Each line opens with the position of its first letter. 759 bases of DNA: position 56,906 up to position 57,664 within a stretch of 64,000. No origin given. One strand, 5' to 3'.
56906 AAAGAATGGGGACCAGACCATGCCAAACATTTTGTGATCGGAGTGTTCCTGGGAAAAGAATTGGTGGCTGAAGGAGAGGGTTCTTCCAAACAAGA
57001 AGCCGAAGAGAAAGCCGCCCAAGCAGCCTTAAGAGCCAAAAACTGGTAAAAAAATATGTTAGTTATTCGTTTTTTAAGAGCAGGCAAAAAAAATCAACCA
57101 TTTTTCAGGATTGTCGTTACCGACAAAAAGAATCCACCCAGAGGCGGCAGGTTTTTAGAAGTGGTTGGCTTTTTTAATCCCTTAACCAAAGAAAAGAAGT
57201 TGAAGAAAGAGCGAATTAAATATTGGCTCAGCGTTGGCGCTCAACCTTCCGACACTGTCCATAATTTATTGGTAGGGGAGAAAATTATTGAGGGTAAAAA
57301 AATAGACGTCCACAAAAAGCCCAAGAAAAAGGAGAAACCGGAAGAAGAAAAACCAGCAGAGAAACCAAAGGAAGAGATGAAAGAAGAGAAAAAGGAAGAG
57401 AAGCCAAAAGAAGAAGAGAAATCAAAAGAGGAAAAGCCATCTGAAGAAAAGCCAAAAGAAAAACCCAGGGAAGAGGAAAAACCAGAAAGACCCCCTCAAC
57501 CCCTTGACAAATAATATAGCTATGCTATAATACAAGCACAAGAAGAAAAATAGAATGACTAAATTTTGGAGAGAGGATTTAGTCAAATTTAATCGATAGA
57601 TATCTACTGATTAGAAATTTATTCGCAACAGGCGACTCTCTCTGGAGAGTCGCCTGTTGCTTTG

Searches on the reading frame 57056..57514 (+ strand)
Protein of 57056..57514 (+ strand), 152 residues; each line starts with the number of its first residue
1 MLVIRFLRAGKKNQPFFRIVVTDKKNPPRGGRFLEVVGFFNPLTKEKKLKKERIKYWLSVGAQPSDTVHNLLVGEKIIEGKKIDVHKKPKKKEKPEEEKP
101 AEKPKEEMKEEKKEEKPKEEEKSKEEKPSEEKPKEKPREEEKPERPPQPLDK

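Call 9: search_protein_families(library=pfam, max_evalue=1, proteins=[window:57056-57514:+])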
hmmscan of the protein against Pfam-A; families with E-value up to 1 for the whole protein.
window:57056-57514:+ (152 aa): 7 families
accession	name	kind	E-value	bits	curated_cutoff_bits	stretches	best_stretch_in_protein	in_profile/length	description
PF00886.24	Ribosomal_S16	-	1.1e-22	80.2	27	1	8-65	1-62/62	Ribosomal protein S16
PF03985.18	Paf1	-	0.00024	20.7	24.7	1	38-142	307-405/418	Paf1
PF05132.19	RNA_pol_Rpc4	-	0.38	11.4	26.5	1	91-137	22-68/143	RNA polymerase III RPC4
PF02862.22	DDHD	-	0.5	10.9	28.3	1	84-141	142-209/258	DDHD domain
PF02724.19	CDC45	-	0.59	8.8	34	1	92-140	148-195/624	CDC45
PF02535.28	Zip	-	0.74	9.4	35.1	1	79-137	104-163/323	ZIP Zinc transporter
PF10310.14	DUF5427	-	0.79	9.1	25.1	1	88-142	60-124/461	Family of unknown function (DUF5427)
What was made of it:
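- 57056..57514 (+): rpsP (ribosomal protein S16 with a long K/E-rich tail). This is the left housekeeping flank. Pfam PF00886, 1.1e-22 (call 9).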
